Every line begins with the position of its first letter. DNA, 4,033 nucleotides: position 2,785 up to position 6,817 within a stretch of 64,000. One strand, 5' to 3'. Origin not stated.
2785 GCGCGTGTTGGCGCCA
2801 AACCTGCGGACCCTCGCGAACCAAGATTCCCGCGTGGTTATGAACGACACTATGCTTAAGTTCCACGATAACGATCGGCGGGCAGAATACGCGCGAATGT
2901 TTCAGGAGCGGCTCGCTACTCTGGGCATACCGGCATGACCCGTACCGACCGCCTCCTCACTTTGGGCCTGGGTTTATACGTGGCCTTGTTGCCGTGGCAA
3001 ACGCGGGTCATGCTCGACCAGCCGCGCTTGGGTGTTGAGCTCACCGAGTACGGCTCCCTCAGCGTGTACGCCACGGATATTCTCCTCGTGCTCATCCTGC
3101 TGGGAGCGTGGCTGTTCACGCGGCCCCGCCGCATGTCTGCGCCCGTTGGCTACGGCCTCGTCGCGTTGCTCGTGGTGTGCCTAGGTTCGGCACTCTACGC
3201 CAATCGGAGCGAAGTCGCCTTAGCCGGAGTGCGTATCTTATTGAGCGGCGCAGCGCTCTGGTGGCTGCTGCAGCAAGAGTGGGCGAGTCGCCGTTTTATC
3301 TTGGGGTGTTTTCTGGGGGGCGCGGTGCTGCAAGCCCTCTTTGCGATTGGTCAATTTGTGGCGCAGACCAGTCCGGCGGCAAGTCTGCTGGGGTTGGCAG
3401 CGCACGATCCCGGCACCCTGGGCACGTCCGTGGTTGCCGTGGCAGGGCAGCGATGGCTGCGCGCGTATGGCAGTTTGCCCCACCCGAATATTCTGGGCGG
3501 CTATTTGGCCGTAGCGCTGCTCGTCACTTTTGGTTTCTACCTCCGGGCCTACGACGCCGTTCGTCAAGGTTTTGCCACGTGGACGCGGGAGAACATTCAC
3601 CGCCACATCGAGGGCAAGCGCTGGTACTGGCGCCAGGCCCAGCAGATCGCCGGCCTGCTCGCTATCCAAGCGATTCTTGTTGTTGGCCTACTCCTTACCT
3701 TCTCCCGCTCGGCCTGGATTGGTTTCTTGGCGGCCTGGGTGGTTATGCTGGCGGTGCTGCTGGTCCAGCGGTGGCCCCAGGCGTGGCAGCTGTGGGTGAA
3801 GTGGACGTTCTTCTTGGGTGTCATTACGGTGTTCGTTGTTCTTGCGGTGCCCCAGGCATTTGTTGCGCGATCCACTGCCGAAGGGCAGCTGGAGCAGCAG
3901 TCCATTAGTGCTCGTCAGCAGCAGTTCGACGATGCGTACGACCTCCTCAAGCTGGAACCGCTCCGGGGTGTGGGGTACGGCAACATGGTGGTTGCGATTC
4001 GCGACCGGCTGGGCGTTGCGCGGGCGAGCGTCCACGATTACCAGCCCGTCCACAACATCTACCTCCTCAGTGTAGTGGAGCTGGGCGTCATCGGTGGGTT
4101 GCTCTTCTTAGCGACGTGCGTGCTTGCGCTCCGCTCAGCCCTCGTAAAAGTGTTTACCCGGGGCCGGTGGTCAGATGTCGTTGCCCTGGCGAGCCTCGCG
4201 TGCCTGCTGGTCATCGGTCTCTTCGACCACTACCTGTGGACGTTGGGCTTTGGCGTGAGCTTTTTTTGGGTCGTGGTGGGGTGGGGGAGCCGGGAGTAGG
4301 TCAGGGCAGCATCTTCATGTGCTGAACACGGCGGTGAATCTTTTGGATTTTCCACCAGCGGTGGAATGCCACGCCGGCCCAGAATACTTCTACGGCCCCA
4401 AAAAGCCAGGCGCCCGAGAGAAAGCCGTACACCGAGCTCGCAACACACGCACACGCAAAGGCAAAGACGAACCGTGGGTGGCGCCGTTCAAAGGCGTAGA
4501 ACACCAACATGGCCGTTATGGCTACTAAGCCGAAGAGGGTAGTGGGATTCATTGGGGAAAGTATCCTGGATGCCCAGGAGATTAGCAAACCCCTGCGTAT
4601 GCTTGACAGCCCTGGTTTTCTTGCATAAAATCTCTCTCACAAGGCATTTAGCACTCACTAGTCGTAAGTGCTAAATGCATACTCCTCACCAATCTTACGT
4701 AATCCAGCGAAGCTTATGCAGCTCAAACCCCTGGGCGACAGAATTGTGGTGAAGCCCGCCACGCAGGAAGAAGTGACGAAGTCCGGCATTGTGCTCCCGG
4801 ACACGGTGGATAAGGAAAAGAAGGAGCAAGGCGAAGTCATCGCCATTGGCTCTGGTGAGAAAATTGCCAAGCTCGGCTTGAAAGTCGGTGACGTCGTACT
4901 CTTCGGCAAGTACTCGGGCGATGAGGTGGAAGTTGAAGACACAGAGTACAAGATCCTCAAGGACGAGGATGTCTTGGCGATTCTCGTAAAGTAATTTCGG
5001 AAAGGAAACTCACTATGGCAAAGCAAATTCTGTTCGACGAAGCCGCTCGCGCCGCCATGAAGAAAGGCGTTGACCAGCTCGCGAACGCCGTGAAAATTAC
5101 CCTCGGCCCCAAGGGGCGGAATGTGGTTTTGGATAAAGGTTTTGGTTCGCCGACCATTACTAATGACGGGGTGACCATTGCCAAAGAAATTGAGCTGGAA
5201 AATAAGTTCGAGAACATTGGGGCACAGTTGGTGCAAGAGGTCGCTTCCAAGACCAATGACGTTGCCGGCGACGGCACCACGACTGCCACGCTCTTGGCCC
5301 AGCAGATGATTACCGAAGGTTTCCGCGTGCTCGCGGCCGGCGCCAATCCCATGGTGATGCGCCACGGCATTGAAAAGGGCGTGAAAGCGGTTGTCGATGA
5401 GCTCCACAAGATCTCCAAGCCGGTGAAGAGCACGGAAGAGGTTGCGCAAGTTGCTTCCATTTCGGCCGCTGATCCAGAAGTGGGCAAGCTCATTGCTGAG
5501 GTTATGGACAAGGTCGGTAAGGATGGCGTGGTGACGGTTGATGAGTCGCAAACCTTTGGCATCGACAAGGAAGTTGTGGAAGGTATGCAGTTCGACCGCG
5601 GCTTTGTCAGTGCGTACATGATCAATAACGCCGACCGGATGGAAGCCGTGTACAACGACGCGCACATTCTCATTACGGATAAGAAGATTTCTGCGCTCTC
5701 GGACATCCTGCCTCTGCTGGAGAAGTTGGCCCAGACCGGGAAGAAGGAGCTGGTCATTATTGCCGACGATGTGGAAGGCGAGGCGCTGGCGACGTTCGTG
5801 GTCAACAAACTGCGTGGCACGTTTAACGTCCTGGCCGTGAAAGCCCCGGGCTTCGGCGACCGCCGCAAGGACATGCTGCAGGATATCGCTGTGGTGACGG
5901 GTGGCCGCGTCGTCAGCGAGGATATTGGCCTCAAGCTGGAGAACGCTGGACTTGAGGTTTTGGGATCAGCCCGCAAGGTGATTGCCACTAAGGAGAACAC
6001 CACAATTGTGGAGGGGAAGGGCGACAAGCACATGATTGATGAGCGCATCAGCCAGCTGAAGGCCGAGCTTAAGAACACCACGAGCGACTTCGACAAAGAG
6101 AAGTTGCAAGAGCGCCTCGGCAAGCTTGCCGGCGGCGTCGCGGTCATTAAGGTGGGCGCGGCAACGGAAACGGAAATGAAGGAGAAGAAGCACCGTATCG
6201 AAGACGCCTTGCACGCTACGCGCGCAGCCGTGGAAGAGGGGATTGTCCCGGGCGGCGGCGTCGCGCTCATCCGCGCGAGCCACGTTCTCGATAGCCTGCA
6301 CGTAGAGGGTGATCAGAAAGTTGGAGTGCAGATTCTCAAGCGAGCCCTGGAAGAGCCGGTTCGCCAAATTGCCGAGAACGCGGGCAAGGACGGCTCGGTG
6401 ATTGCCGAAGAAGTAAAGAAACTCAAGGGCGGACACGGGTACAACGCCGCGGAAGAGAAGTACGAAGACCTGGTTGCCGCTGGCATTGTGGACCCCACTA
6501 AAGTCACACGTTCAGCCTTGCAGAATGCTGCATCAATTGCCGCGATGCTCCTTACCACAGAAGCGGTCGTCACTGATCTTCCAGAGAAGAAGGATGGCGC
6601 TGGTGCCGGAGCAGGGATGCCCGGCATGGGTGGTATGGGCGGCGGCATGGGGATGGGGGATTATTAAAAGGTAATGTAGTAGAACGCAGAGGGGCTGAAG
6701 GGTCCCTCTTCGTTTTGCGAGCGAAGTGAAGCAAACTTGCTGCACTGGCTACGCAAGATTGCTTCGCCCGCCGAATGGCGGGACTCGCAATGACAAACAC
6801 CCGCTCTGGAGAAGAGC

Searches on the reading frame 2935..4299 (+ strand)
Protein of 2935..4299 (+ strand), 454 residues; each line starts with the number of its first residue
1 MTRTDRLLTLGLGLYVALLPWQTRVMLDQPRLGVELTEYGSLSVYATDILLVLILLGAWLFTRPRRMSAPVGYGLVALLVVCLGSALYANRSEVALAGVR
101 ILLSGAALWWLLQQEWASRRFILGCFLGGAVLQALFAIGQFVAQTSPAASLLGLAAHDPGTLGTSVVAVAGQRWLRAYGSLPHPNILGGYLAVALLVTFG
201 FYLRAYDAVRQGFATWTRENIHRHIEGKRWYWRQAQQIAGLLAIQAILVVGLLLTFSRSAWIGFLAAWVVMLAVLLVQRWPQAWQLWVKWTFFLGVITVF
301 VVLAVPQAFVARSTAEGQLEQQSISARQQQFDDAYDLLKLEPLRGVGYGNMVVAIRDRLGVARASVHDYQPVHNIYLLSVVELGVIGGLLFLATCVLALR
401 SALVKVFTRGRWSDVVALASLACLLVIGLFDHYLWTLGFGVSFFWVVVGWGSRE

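Call 33: search_protein_families(library=pfam, proteins=[window:2935-4299:+])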
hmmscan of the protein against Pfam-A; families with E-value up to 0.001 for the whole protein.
window:2935-4299:+ (454 aa): 1 family
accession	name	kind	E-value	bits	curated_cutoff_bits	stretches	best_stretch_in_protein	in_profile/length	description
PF04932.20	Wzy_C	-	1.6e-18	67.4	31.7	1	246-392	4-149/149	O-Antigen ligase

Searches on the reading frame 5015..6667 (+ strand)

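Call 33: search_protein_families(library=pfam, proteins=[window:5015-6667:+])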
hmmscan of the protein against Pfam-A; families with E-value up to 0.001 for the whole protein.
window:5015-6667:+ (550 aa): 1 family
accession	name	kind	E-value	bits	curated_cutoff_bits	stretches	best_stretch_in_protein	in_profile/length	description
PF00118.29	Cpn60_TCP1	-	4.8e-76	256.8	34.3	1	22-521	1-488/490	TCP-1/cpn60 chaperonin family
